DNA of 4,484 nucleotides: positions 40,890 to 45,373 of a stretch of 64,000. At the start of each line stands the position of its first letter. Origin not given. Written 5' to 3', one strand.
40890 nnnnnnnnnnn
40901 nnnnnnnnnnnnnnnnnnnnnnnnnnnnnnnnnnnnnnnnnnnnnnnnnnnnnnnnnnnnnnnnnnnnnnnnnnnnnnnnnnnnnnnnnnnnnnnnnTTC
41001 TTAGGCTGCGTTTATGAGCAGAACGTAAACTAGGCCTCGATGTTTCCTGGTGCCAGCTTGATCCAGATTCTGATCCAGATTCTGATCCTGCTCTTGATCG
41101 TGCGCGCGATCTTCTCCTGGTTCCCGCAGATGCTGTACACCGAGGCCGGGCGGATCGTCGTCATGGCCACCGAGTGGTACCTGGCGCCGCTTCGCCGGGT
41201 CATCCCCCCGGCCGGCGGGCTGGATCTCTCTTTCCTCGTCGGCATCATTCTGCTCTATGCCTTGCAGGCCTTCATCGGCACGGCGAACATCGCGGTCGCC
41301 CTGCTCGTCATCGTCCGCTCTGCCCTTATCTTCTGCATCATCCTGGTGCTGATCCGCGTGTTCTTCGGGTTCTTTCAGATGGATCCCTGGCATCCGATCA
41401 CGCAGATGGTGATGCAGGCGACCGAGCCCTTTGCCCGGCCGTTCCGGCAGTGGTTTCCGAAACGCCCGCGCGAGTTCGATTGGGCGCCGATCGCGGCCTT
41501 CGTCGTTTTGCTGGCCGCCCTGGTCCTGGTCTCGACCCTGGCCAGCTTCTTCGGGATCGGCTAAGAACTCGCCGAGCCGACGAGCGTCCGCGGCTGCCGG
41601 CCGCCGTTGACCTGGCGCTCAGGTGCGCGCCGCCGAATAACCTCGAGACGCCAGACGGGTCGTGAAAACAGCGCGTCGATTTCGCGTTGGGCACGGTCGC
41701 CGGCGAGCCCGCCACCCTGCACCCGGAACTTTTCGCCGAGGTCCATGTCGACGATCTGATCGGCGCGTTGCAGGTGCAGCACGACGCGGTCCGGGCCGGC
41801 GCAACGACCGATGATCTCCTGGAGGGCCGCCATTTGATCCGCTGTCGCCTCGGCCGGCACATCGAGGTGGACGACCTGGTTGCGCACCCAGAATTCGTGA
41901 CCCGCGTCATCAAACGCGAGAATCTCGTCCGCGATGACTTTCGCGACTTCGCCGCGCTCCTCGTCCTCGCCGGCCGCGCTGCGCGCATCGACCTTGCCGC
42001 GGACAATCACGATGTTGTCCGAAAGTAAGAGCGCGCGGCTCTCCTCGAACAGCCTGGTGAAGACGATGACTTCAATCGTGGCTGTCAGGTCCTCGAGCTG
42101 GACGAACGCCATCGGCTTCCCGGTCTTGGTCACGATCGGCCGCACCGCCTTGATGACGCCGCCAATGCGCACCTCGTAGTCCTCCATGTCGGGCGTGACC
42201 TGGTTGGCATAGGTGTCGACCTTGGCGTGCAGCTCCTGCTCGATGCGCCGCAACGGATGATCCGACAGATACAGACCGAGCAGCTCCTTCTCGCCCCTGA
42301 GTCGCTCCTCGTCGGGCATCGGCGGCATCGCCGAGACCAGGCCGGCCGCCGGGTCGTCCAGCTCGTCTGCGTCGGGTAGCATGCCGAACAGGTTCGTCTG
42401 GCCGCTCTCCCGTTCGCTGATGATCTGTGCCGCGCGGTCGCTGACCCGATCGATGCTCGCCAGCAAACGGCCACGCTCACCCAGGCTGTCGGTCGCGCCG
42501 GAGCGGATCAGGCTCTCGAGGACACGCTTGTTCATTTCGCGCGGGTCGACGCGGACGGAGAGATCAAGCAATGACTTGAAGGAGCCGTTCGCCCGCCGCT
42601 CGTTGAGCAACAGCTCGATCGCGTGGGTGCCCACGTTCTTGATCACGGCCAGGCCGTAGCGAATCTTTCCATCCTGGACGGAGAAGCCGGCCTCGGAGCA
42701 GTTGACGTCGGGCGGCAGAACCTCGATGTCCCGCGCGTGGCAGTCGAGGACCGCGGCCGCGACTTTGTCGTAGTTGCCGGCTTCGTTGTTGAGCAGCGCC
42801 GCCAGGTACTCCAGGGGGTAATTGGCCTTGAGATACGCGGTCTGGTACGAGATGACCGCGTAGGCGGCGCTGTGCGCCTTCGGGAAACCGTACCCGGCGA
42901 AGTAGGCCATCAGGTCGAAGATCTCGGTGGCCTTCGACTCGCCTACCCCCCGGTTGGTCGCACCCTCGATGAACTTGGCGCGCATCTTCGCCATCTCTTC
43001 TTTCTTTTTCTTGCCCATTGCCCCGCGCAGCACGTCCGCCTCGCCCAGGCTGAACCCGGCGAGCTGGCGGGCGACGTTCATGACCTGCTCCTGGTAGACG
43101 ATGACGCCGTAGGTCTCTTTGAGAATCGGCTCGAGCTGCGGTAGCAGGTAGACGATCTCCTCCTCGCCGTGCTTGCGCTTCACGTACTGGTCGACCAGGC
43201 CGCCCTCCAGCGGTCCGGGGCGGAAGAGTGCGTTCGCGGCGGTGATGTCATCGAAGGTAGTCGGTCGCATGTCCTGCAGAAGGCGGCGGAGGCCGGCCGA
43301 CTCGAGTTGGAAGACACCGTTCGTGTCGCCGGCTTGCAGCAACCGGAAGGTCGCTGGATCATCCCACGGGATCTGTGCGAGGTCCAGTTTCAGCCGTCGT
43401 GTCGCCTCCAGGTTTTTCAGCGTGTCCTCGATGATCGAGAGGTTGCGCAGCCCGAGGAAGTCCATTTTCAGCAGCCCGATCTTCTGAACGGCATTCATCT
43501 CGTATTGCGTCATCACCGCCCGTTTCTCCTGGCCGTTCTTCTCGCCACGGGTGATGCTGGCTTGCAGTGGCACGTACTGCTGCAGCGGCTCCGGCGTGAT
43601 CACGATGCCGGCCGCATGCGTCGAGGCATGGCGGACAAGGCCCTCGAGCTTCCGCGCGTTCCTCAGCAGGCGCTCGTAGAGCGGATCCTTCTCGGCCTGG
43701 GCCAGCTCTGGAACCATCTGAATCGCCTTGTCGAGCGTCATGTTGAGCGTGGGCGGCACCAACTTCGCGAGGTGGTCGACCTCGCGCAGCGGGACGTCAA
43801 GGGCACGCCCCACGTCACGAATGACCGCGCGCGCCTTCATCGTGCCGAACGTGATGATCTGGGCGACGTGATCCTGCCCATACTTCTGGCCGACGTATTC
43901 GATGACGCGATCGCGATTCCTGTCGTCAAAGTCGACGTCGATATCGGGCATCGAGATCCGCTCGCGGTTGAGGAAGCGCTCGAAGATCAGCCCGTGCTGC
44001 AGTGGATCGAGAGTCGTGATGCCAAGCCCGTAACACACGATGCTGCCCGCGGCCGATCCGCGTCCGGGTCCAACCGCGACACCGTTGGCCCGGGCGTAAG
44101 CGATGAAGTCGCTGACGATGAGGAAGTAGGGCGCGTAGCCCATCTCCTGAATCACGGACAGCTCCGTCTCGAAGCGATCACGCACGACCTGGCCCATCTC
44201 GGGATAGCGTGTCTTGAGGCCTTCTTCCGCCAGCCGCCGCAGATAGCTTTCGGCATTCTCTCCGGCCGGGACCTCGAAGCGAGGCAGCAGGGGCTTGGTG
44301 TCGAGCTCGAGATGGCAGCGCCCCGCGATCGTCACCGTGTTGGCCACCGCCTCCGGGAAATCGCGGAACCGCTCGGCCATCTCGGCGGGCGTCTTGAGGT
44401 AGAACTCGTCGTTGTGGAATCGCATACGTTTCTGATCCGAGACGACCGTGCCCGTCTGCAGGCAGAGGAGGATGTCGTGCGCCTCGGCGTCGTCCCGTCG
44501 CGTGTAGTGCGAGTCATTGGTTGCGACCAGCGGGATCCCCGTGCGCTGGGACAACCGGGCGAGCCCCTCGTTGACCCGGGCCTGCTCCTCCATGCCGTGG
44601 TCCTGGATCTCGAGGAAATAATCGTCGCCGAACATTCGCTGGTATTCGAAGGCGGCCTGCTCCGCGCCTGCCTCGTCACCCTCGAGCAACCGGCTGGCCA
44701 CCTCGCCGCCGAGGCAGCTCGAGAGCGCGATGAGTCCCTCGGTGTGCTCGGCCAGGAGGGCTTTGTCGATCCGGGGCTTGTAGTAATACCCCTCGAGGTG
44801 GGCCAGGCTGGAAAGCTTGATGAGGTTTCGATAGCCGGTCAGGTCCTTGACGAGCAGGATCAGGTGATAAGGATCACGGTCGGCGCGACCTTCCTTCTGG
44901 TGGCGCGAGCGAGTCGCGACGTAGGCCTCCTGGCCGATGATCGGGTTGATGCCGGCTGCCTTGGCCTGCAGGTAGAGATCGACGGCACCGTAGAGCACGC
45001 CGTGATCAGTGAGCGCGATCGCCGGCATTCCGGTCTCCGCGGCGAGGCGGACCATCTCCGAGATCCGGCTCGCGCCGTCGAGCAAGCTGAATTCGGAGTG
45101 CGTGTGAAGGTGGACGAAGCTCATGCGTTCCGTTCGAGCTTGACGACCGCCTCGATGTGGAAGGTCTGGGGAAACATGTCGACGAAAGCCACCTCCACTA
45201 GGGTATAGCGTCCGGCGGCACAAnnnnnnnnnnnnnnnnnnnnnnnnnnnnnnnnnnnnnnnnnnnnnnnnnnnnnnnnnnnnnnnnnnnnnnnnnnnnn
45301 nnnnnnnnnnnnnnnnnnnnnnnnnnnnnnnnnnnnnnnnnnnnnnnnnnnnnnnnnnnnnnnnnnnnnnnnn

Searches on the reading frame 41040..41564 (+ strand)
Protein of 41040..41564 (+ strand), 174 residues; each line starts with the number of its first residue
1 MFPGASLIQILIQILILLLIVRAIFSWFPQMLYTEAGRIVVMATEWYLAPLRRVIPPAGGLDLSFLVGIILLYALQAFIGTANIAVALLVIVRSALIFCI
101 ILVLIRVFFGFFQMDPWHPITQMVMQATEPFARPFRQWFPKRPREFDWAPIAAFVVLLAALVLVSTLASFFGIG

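Call 31: search_protein_families(library=pfam, proteins=[window:41040-41564:+], max_evalue=0.00001)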
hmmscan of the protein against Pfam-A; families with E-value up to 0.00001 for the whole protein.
window:41040-41564:+ (174 aa): 1 family
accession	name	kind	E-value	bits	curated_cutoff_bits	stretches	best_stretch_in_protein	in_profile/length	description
PF02325.22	YGGT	-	9e-29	100.1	27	2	10-78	2-69/70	YGGT family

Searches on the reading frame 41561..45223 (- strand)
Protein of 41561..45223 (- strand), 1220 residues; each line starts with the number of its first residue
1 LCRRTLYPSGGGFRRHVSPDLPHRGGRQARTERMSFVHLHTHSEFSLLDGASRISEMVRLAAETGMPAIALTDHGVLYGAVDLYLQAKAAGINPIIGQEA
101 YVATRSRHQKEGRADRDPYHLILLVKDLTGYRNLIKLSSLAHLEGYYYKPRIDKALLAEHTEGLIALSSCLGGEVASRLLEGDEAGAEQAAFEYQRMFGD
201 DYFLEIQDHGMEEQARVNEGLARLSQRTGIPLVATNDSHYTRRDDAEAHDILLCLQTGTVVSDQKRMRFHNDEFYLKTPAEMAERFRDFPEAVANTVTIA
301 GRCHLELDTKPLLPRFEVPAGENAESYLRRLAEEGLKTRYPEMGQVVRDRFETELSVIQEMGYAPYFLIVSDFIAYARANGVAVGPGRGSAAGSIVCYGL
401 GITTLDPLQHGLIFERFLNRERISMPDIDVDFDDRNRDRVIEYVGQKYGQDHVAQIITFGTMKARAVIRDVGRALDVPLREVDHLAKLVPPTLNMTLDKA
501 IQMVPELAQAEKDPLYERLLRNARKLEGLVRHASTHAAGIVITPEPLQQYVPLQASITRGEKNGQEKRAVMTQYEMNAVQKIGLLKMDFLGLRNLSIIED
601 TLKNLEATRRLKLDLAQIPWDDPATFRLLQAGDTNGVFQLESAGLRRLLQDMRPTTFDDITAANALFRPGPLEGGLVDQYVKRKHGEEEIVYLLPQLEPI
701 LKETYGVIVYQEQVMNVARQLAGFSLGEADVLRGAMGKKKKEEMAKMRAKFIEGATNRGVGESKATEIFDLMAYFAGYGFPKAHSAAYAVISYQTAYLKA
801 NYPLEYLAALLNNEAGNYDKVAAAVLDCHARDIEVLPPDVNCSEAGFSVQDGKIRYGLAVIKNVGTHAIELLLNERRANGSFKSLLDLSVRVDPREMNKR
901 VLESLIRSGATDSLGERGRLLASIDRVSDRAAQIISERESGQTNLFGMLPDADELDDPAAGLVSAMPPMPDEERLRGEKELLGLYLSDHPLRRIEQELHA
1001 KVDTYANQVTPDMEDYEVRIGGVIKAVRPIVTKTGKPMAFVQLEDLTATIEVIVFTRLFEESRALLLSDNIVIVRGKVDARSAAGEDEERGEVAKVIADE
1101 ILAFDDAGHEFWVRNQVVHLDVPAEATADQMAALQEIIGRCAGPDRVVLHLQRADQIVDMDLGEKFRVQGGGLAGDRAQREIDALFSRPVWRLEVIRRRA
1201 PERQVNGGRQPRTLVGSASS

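Call 31: search_protein_families(library=pfam, proteins=[window:41561-45223:-], max_evalue=0.00001)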
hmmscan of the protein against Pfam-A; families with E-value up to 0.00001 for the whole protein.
window:41561-45223:- (1220 aa): 5 families
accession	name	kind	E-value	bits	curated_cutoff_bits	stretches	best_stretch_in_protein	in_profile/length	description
PF07733.18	DNA_pol3_alpha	-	4.7e-100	334.9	23.9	1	326-591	1-260/260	Bacterial DNA polymerase III alpha NTPase domain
PF17657.6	DNA_pol3_finger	-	1.3e-64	217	22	1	594-758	1-165/166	Bacterial DNA polymerase III alpha subunit finger domain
PF02811.25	PHP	-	1.1e-54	185.6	26.4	1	38-209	1-164/164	PHP domain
PF14579.12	HHH_6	-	6.8e-28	97.2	25.6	1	833-916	2-85/90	Helix-hairpin-helix motif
PF01336.31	tRNA_anti-codon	-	2.1e-09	37.6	27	1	1018-1084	1-61/75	OB-fold nucleic acid binding domain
